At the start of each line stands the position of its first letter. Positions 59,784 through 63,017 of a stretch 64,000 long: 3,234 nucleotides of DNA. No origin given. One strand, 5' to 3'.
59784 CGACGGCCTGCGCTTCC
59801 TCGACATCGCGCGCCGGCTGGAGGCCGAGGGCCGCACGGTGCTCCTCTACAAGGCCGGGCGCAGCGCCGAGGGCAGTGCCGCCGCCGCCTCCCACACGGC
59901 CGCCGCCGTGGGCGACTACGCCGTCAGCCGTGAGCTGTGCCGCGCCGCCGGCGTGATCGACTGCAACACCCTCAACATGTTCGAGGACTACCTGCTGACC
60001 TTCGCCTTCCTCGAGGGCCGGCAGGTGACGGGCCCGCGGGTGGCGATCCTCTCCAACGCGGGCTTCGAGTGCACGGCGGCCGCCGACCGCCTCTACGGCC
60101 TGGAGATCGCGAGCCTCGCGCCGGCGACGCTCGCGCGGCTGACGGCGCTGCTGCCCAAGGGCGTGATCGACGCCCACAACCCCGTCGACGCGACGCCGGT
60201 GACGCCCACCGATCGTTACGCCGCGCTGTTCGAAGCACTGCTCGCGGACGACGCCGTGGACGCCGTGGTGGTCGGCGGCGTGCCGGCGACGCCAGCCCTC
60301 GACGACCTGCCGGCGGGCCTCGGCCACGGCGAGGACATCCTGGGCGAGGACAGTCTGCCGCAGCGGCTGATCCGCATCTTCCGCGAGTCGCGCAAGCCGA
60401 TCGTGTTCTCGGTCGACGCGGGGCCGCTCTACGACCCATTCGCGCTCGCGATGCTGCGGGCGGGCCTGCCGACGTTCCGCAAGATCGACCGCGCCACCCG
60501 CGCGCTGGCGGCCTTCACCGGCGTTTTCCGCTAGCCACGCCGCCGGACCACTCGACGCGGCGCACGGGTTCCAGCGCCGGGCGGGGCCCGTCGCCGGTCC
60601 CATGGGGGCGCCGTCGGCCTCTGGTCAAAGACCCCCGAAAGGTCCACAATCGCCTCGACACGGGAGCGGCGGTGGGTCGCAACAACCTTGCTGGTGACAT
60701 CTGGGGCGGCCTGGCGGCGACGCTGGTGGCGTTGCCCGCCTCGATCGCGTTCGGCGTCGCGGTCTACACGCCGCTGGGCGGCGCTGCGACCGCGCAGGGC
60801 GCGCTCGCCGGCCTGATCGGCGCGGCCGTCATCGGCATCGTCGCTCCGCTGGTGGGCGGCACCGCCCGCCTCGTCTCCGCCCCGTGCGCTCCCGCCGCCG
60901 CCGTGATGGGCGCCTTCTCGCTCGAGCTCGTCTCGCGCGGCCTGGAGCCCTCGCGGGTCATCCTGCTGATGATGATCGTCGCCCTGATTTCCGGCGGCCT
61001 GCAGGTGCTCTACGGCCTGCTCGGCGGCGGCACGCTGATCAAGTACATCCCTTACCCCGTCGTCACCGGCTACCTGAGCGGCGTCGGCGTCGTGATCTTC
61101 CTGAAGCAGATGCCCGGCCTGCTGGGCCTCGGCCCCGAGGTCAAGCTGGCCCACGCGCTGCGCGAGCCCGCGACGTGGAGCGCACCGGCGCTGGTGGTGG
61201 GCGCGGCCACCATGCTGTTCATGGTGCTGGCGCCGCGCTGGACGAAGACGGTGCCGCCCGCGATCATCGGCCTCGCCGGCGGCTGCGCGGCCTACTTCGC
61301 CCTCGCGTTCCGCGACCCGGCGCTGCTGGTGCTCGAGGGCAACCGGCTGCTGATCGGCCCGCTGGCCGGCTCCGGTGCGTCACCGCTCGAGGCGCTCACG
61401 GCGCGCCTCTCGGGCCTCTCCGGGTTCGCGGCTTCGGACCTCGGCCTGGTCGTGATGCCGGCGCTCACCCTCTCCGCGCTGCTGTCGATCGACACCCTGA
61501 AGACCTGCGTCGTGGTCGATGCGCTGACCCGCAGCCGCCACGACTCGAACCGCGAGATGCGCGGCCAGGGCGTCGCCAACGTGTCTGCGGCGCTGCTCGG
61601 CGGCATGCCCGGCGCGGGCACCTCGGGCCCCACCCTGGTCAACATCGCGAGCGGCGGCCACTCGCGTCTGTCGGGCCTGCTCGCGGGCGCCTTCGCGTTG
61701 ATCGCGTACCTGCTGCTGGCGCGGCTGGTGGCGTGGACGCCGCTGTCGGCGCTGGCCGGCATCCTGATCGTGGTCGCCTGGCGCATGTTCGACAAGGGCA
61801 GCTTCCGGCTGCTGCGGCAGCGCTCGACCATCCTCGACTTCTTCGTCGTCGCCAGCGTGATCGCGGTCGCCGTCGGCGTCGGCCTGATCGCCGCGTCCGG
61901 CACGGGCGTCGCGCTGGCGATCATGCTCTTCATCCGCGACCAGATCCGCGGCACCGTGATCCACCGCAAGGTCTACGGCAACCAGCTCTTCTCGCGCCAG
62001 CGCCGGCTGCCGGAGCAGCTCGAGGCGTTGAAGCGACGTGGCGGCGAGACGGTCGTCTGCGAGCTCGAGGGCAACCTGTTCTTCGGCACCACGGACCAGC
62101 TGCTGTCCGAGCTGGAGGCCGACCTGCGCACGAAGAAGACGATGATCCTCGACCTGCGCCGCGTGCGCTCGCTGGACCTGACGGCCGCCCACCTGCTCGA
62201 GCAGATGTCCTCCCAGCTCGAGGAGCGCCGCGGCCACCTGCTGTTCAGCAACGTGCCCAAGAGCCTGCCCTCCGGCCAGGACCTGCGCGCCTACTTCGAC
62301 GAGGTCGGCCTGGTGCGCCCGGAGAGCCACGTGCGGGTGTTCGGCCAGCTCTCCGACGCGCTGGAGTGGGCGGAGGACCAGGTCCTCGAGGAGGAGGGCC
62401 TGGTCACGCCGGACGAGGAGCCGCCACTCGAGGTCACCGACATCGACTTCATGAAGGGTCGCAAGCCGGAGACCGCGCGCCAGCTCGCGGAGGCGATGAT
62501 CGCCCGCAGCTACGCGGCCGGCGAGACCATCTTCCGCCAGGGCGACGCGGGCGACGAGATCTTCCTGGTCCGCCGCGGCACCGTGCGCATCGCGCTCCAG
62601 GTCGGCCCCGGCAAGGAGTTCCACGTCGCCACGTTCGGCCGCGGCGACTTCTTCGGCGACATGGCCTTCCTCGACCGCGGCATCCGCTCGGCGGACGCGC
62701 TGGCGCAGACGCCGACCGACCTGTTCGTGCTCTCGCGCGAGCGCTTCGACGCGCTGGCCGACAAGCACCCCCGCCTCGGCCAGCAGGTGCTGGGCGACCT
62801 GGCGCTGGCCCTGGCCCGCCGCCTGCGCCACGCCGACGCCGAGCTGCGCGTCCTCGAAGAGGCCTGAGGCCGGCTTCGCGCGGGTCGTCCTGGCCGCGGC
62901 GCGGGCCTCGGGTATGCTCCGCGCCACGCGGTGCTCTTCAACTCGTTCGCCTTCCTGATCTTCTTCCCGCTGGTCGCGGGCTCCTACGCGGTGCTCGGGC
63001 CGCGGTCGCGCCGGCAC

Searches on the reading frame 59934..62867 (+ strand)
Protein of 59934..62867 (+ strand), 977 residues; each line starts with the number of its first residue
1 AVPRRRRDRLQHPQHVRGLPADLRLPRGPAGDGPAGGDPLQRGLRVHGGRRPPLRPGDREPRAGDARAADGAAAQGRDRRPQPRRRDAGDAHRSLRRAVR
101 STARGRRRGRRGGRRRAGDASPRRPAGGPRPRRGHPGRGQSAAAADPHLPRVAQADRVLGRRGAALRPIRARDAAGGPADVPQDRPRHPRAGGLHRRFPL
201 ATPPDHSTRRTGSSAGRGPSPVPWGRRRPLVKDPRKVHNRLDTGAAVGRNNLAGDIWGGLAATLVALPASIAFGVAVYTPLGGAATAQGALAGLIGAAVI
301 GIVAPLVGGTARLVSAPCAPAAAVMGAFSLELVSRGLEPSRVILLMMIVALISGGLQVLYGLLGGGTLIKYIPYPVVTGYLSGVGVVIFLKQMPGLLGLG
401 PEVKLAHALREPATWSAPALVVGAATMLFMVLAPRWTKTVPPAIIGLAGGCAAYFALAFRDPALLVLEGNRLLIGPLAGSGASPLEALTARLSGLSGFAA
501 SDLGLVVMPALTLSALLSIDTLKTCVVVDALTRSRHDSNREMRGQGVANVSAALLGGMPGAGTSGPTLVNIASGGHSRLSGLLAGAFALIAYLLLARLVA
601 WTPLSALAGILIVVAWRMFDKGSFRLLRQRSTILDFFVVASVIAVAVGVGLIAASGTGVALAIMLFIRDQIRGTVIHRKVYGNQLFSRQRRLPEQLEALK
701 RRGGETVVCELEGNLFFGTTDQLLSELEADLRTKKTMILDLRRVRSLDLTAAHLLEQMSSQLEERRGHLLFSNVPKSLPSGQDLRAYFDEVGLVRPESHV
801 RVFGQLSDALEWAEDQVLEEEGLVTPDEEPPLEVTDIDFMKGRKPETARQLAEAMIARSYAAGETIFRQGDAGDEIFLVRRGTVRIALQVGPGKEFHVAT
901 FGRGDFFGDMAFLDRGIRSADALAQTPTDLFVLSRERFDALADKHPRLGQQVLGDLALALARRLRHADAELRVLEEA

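Call 51: search_protein_families(library=pfam, proteins=[window:59934-62867:+], max_evalue=0.0001)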
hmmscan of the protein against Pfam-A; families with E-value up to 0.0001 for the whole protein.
window:59934-62867:+ (977 aa): 4 families
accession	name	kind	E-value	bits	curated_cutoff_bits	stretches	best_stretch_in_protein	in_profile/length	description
PF00916.26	Sulfate_transp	-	1.5e-45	156.1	23.2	1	252-640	1-378/380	Sulfate permease family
PF00027.35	cNMP_binding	-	3e-22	78.8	27.5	1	858-945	2-89/89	Cyclic nucleotide-binding domain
PF01740.26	STAS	-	5.9e-10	39.3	22.6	1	705-777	9-83/106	STAS domain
PF13466.11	STAS_2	-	3.1e-06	27.7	29.2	1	711-777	3-69/80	STAS domain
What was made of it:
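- The window genome uses cNMP signalling elsewhere: a SulP-STAS-cNMP transporter lies at 59934-62867 (call 51).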
